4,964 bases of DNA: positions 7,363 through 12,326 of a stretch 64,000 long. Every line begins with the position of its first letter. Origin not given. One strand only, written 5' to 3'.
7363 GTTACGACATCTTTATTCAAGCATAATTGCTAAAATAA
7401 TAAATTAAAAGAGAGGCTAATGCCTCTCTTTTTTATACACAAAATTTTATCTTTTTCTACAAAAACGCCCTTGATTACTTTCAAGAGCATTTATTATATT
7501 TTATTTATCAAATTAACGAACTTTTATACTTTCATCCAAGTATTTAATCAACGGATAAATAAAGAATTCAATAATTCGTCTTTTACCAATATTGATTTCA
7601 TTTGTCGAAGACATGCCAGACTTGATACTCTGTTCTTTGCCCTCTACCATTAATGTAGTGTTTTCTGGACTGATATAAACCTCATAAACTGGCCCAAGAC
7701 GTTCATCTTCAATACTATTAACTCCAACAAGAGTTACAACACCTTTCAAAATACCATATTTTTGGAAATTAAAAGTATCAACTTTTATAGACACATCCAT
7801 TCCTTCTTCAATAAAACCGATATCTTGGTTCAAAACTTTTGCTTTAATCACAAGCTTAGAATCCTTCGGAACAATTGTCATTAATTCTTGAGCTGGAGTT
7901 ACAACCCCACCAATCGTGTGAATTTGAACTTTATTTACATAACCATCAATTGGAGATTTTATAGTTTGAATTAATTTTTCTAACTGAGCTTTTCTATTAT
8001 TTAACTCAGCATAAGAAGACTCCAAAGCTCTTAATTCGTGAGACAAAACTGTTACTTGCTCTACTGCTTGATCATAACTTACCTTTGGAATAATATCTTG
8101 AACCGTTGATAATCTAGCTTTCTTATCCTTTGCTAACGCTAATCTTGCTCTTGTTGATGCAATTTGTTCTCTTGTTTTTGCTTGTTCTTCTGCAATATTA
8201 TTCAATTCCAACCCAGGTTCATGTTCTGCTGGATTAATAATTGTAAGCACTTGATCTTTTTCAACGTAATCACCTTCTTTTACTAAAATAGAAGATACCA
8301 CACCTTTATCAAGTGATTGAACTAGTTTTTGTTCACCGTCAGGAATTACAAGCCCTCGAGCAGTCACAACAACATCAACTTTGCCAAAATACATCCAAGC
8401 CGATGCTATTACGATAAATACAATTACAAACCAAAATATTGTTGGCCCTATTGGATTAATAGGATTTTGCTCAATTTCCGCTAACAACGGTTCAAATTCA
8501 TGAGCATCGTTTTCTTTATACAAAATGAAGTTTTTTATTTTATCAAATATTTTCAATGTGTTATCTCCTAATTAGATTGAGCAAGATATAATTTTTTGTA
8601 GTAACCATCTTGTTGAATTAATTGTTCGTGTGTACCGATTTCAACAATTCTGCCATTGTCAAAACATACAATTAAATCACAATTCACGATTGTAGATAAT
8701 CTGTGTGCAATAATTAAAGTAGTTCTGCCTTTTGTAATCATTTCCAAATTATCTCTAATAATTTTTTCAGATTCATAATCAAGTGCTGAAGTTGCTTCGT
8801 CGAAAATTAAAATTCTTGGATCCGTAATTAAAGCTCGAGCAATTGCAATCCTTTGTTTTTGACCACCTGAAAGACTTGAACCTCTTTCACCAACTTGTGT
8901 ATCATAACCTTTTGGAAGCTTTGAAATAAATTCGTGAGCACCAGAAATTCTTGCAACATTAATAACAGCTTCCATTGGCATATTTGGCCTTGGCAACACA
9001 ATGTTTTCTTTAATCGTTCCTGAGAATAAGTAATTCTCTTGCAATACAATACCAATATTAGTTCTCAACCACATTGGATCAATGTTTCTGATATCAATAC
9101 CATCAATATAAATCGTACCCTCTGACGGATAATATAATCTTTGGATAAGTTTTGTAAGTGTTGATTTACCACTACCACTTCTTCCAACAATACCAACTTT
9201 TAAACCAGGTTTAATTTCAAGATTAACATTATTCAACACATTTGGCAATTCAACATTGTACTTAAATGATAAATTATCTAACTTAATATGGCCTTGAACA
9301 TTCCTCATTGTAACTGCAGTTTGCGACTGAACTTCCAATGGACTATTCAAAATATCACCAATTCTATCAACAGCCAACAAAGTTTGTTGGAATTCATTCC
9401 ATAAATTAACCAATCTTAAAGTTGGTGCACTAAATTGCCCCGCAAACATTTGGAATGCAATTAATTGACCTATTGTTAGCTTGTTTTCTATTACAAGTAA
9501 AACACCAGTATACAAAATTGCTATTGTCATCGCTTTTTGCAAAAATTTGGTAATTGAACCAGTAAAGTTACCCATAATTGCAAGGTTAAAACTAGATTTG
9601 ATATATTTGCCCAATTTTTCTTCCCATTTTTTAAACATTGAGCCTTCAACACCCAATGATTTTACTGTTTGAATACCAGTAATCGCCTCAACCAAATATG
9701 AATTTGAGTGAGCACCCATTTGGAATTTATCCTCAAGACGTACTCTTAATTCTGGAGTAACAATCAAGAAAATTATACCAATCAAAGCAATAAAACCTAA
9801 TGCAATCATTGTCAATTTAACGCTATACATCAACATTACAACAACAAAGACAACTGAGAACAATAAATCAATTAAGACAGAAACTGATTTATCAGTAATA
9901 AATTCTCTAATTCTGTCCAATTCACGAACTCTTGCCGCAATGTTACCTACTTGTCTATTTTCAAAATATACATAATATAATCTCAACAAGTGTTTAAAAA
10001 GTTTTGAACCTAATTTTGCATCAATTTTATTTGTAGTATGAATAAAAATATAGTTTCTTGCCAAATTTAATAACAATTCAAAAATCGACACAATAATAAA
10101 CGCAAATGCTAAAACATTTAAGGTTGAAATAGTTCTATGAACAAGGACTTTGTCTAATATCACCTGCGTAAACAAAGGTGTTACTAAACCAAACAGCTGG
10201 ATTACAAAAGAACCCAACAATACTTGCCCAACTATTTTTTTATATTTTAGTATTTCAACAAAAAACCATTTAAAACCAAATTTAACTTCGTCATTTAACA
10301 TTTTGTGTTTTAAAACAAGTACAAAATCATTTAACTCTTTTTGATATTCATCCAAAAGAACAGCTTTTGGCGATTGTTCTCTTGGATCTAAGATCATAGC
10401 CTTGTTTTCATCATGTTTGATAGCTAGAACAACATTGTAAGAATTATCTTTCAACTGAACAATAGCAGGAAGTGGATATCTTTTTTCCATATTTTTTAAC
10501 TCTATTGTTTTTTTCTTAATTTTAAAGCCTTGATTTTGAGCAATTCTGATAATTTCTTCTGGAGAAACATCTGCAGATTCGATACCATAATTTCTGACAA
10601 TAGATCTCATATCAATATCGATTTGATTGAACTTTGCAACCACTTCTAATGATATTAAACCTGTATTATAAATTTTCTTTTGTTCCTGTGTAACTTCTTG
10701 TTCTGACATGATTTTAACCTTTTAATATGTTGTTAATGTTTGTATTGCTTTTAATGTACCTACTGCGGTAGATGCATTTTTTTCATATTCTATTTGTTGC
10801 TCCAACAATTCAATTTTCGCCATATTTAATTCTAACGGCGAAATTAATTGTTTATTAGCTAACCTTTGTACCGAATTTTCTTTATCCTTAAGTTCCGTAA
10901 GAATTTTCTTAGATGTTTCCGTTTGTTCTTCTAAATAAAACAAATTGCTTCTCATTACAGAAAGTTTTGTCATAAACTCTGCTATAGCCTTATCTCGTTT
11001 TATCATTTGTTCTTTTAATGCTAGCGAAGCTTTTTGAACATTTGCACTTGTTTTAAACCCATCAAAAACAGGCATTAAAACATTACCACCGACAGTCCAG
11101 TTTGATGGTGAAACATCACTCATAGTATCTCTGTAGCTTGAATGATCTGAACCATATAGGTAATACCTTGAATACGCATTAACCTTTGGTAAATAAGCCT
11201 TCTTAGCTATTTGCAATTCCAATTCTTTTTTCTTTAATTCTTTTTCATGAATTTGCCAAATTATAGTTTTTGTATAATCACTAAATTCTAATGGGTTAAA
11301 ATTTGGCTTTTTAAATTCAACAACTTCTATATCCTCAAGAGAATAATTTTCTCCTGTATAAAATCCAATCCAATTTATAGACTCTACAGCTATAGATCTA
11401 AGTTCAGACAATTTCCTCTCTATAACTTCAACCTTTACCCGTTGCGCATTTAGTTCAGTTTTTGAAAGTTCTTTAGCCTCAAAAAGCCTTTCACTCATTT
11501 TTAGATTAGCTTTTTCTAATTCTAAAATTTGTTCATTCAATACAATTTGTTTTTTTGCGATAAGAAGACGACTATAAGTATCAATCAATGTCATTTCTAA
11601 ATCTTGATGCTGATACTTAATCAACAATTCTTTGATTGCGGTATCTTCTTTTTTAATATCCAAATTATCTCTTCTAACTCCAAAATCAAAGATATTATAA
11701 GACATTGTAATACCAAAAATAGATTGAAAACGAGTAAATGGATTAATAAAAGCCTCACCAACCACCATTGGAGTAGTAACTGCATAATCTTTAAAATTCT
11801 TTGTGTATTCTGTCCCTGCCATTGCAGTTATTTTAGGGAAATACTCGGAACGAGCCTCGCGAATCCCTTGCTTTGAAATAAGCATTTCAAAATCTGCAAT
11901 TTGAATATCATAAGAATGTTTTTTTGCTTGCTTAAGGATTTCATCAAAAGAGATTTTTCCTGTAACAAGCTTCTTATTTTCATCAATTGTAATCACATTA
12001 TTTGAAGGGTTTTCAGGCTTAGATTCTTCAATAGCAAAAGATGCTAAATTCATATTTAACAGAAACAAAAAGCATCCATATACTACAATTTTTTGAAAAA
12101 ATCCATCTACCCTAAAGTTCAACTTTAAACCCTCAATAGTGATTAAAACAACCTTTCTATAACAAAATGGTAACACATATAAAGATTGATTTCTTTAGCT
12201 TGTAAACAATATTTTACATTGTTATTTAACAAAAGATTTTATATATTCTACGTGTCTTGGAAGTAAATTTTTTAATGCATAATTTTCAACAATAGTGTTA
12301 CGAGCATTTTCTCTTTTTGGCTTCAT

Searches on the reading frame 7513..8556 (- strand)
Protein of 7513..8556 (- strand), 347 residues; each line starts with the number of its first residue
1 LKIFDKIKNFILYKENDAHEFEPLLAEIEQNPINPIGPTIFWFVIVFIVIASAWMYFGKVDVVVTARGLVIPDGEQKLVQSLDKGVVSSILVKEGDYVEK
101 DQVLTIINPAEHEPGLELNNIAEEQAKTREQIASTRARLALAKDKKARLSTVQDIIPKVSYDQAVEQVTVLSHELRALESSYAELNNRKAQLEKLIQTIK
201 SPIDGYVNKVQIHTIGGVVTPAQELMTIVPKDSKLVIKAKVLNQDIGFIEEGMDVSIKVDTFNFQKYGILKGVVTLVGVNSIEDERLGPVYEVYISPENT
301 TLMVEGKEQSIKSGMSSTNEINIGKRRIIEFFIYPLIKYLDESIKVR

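Call 86: search_protein_families(library=pfam, proteins=[window:7513-8556:-], max_evalue=0.001)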
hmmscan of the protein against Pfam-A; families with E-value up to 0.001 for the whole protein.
window:7513-8556:- (347 aa): 4 families
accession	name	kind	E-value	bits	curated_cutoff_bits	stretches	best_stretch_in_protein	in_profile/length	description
PF13437.12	HlyD_3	-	1.1e-19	71.5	22.2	1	198-314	1-106/106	HlyD family secretion protein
PF16576.10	HlyD_D23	-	6.2e-10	39.2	30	1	76-266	19-176/214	Barrel-sandwich domain of CusB or HlyD membrane-fusion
PF13533.13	Biotin_lipoyl_2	-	2e-05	24.7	29.8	1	85-107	9-31/32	Biotin-lipoyl like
PF00364.28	Biotin_lipoyl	-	3.1e-05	24.2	22.1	0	79-107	45-73/73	Biotin-requiring enzyme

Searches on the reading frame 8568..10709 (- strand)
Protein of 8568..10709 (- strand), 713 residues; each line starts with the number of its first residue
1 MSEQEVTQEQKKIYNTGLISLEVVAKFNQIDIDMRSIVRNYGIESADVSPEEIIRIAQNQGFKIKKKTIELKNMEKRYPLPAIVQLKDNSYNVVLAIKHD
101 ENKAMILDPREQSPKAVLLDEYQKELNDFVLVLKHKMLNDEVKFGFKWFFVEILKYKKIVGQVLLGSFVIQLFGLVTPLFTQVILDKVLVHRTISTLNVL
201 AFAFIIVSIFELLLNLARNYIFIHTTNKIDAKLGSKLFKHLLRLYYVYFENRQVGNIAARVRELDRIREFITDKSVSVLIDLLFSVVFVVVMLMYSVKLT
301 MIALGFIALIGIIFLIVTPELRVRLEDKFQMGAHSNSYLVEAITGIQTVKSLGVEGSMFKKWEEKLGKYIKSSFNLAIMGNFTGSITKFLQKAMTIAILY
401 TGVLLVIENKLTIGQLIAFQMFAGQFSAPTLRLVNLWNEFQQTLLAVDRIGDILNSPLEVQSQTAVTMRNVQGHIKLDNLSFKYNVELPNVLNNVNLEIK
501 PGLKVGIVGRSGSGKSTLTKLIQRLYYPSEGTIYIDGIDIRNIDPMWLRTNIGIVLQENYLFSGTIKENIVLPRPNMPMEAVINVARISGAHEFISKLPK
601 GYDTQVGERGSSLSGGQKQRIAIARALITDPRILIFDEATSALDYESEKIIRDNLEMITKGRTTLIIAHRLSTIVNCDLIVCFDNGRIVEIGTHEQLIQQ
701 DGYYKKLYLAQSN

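Call 86: search_protein_families(library=pfam, proteins=[window:8568-10709:-], max_evalue=0.001)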
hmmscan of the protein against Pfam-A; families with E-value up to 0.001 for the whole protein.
window:8568-10709:- (713 aa): 5 families
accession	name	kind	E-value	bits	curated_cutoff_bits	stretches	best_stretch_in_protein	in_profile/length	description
PF00664.28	ABC_membrane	-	1e-52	180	28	1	164-429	5-273/274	ABC transporter transmembrane region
PF00005.33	ABC_tran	-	6.8e-35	121.1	25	1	492-641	1-137/137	ABC transporter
PF03412.21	Peptidase_C39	-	3.3e-11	43.6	22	1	9-135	6-130/133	Peptidase C39 family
PF02463.25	SMC_N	-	6.3e-06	26.2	40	1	41-679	111-207/220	RecF/RecN/SMC N terminal domain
PF09818.15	ABC_ATPase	-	1.8e-05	24.4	23.2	0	592-644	138-189/283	P-loop domain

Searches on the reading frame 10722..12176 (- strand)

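Call 86: search_protein_families(library=pfam, proteins=[window:10722-12176:-], max_evalue=0.001)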
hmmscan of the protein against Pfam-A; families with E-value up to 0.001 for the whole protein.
window:10722-12176:- (484 aa): 1 family
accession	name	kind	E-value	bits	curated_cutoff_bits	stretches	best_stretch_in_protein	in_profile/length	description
PF02321.23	OEP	-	2.8e-43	148.4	22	2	77-260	1-172/187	Outer membrane efflux protein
